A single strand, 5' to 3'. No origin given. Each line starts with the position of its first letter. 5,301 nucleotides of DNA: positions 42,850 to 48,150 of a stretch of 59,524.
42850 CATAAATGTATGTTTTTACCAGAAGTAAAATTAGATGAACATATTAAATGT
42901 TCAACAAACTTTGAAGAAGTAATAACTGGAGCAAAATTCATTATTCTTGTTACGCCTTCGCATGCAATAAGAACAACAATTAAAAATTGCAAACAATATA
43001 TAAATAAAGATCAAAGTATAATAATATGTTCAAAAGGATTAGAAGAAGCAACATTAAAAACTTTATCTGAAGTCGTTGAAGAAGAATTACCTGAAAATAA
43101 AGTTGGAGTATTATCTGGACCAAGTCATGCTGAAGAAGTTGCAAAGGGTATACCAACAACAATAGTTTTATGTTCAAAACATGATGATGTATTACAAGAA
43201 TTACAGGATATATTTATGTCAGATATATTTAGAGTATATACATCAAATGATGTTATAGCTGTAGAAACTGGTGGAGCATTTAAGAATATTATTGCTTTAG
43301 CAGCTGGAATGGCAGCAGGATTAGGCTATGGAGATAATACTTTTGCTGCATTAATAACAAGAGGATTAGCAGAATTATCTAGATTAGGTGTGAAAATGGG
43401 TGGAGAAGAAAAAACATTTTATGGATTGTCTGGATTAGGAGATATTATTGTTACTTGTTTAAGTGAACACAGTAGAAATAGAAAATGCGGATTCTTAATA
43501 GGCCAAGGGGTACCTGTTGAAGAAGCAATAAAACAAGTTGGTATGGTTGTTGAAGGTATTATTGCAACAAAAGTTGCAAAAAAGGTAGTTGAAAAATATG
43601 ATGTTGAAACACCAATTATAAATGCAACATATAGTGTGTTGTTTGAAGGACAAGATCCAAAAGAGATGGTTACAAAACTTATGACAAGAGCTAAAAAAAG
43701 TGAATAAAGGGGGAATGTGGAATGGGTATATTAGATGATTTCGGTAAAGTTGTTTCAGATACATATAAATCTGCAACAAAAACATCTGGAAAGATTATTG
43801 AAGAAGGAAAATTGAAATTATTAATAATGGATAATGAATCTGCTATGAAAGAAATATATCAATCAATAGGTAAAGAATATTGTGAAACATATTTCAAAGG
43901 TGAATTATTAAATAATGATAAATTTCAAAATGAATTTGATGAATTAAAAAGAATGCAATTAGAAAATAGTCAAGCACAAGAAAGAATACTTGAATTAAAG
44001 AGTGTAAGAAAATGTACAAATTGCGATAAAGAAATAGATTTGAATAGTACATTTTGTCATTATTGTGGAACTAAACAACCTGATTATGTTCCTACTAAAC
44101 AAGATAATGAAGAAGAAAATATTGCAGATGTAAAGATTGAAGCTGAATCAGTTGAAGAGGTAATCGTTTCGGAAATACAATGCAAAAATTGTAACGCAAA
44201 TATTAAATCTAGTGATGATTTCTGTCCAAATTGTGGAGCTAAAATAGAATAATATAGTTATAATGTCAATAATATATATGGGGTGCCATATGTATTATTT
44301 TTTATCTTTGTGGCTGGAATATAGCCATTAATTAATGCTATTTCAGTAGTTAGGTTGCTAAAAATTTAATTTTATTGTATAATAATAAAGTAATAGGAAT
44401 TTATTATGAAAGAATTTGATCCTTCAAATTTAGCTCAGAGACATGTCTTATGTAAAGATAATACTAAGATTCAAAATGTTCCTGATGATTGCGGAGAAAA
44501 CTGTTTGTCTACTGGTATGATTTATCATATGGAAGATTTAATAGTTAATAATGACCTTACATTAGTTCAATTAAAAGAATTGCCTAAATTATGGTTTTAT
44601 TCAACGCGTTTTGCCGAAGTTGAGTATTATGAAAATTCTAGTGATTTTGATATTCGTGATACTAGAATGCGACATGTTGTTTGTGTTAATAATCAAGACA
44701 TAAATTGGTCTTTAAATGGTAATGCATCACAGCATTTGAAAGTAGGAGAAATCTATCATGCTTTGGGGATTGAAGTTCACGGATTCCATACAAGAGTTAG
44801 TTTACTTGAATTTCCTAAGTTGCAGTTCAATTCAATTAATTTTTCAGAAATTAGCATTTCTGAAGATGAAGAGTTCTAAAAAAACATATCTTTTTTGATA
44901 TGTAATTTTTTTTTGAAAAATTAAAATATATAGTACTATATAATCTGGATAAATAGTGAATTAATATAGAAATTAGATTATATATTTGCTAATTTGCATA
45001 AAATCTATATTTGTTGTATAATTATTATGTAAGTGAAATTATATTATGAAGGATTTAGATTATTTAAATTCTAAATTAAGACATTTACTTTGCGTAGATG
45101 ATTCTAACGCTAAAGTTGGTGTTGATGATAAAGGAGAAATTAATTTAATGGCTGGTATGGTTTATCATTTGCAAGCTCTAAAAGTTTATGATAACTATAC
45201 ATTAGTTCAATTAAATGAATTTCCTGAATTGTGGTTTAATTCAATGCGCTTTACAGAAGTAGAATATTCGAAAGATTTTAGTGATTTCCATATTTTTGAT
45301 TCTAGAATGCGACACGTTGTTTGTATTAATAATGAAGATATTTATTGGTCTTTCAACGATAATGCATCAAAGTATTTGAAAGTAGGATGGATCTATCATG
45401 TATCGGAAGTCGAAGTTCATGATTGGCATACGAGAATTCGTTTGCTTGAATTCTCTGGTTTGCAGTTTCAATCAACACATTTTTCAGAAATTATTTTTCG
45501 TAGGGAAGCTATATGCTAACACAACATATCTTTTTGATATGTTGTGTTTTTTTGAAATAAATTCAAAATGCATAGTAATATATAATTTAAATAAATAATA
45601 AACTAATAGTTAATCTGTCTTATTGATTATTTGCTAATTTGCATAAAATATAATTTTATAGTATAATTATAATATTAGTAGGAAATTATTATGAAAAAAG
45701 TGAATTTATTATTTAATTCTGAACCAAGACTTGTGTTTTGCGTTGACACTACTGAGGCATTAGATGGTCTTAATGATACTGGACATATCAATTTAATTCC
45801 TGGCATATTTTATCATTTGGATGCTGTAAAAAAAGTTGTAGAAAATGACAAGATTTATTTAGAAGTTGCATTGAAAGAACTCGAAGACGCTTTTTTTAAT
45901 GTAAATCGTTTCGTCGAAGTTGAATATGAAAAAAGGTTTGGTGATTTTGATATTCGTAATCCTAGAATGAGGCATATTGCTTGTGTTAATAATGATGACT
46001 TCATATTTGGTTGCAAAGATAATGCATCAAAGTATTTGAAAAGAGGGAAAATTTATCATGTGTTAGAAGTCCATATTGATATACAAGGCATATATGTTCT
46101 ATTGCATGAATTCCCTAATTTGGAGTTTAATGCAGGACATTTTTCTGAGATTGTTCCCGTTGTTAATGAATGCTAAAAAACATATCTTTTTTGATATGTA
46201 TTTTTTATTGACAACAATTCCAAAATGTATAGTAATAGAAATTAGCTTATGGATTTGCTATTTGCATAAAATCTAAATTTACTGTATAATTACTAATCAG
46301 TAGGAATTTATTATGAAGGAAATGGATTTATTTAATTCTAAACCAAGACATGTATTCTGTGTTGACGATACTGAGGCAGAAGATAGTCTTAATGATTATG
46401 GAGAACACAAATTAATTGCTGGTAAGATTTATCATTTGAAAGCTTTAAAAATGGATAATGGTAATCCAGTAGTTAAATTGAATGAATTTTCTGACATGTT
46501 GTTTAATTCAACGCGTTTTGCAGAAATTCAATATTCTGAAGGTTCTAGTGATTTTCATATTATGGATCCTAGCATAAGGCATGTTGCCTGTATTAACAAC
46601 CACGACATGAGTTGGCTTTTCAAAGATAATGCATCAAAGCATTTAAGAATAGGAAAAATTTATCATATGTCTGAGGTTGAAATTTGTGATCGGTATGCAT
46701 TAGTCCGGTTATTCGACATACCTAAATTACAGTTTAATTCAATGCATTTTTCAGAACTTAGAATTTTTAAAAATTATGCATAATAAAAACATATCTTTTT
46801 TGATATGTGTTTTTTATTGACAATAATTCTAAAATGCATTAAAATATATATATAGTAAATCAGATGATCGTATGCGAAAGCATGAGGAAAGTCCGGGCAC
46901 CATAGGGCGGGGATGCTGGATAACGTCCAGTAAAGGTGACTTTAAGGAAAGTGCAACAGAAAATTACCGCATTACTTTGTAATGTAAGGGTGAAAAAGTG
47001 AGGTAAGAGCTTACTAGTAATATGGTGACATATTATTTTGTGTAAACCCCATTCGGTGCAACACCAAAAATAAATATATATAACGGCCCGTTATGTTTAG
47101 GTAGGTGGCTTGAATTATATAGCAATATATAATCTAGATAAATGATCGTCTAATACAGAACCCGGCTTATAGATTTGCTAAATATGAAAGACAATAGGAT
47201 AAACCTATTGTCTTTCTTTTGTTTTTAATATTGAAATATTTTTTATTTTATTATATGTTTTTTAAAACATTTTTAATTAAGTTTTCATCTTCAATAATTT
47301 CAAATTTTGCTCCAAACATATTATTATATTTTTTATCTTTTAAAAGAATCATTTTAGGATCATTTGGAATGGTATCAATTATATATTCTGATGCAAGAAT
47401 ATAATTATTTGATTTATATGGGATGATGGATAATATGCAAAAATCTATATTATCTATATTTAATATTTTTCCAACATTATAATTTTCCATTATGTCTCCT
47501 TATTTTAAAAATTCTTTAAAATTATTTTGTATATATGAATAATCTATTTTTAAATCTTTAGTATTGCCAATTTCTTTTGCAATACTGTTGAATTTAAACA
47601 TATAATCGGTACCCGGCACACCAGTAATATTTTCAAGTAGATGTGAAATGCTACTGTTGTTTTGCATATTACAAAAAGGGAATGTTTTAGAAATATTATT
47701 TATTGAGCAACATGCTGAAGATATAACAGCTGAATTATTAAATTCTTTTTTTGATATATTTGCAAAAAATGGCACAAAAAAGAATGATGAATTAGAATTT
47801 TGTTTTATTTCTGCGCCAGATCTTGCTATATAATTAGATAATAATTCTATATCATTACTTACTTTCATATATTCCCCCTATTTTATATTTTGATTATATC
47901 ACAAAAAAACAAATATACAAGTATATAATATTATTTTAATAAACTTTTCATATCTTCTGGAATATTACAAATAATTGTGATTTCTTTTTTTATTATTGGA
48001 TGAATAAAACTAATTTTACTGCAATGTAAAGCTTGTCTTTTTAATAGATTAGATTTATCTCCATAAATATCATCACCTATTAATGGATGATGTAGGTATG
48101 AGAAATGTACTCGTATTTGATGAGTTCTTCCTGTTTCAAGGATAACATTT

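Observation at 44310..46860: Tandem array of four self-contained cassettes encoding an unassignable, internally duplicated small protein family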

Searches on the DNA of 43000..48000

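Call 7: search_rna_families(source=window, start=43000, end=48000, threshold=evalue, max_evalue=0.1)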
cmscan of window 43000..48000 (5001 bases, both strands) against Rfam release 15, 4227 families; matches with E-value up to 0.1: 1.
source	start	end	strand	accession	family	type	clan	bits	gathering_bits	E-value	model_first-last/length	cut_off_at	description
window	46852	47185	+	RF00010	RNaseP_bact_a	Gene; ribozyme;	CL00002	281.9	100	3.9e-92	1-367/367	no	Bacterial RNase P class A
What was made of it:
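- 46852..47185 (+): rnpB, bacterial RNase P RNA class A (281.9 bits). It is not part of the protein family but served as the template for the spacer remnants. Call 7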
